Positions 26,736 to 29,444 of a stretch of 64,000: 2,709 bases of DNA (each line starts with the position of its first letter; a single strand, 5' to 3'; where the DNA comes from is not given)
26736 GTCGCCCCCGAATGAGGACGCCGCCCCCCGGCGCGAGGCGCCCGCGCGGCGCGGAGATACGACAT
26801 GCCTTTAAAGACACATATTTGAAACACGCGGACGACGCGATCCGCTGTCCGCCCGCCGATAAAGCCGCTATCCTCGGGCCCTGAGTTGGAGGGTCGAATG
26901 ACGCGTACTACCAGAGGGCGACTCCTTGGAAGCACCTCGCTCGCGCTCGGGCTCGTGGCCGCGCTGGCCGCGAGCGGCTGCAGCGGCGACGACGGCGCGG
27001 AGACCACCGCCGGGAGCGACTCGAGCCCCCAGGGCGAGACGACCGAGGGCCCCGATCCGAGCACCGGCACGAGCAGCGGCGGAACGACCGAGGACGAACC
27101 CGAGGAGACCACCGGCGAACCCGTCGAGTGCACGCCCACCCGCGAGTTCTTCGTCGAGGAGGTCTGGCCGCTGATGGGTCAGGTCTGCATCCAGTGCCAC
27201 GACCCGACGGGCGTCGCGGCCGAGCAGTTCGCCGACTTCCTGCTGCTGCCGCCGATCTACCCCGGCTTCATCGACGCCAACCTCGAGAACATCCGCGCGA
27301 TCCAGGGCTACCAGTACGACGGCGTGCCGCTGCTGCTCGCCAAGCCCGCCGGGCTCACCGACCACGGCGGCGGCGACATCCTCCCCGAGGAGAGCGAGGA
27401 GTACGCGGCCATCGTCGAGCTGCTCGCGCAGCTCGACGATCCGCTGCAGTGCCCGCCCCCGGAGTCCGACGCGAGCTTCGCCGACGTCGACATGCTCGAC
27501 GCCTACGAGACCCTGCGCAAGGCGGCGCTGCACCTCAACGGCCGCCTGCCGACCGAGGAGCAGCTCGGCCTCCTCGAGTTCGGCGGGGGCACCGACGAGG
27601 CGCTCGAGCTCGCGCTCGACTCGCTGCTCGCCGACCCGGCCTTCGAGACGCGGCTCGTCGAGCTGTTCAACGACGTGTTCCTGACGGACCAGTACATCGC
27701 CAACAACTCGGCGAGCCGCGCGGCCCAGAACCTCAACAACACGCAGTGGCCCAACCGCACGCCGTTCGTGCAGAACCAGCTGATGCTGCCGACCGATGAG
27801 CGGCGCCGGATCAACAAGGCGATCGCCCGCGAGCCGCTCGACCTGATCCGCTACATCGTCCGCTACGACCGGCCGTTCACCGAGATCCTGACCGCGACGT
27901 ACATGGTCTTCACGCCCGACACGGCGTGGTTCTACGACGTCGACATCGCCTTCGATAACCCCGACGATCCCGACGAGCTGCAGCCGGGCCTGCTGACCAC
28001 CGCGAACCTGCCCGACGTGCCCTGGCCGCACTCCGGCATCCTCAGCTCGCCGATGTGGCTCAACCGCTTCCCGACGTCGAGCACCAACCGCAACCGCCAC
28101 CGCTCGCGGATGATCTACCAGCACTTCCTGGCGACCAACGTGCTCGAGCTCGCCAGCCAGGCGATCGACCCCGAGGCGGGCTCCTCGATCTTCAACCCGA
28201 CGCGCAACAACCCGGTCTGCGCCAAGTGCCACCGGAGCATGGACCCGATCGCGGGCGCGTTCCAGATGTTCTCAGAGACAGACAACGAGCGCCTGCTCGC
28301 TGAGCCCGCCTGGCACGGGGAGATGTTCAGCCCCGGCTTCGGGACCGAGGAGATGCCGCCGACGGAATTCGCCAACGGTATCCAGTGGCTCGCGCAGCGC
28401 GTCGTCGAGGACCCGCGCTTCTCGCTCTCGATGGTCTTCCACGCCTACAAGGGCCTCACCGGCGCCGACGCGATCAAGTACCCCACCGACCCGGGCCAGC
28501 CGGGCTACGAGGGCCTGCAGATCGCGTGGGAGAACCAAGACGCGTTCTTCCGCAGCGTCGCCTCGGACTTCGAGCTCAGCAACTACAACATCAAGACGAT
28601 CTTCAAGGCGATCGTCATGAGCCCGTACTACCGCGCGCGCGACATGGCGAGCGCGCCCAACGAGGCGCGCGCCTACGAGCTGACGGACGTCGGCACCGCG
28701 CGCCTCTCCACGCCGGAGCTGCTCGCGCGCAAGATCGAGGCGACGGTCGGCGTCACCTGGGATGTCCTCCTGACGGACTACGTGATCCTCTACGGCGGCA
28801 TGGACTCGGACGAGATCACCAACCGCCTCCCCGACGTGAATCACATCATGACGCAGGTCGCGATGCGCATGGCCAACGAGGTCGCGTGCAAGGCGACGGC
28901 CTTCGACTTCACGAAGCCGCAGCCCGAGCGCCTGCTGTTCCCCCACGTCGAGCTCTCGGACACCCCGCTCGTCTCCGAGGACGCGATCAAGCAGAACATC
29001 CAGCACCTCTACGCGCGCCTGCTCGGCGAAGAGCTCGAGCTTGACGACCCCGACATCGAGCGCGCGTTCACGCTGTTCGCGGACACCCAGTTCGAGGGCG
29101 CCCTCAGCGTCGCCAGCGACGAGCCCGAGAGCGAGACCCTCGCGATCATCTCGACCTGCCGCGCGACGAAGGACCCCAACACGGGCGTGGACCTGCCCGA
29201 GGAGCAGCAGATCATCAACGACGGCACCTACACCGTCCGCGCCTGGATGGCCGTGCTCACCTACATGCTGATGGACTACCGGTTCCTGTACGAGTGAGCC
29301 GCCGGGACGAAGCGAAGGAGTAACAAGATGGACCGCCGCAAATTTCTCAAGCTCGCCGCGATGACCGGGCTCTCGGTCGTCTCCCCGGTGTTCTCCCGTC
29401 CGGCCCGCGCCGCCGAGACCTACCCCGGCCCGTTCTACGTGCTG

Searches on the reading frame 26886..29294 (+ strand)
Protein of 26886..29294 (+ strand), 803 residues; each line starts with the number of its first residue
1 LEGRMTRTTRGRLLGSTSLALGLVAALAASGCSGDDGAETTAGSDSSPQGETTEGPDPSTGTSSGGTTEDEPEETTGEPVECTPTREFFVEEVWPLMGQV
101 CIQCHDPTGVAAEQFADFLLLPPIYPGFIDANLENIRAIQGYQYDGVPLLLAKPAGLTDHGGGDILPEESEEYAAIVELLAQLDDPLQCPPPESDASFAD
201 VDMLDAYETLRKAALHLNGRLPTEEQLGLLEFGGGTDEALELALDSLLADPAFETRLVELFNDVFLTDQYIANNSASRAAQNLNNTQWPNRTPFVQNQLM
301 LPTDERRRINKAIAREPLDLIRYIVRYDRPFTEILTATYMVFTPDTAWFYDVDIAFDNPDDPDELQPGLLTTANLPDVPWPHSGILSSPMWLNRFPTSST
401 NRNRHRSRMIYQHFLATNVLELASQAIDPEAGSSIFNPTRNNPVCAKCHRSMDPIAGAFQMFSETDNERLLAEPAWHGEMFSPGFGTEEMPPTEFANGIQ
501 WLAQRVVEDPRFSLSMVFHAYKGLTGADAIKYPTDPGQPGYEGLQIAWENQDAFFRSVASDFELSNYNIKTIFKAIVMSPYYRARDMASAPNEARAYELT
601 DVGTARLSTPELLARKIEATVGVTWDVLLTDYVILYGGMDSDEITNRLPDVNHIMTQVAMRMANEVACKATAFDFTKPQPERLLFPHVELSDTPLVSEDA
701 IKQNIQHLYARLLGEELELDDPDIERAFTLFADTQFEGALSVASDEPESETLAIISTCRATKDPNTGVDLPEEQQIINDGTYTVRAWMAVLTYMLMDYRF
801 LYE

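Call 14: search_protein_families(library=pfam, proteins=[window:26886-29294:+], max_evalue=0.001)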
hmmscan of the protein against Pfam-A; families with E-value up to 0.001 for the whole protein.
window:26886-29294:+ (803 aa): 1 family
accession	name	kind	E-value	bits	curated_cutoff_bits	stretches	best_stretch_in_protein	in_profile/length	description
PF07627.16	PSCyt3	-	1.1e-07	32.5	27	1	383-465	2-91/98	Protein of unknown function (DUF1588)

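Call 54: search_protein_families(library=padloc, proteins=[window:26886-29294:+], max_evalue=0.001)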
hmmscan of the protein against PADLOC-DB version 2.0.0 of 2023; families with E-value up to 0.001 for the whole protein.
window:26886-29294:+ (803 aa): 0 families
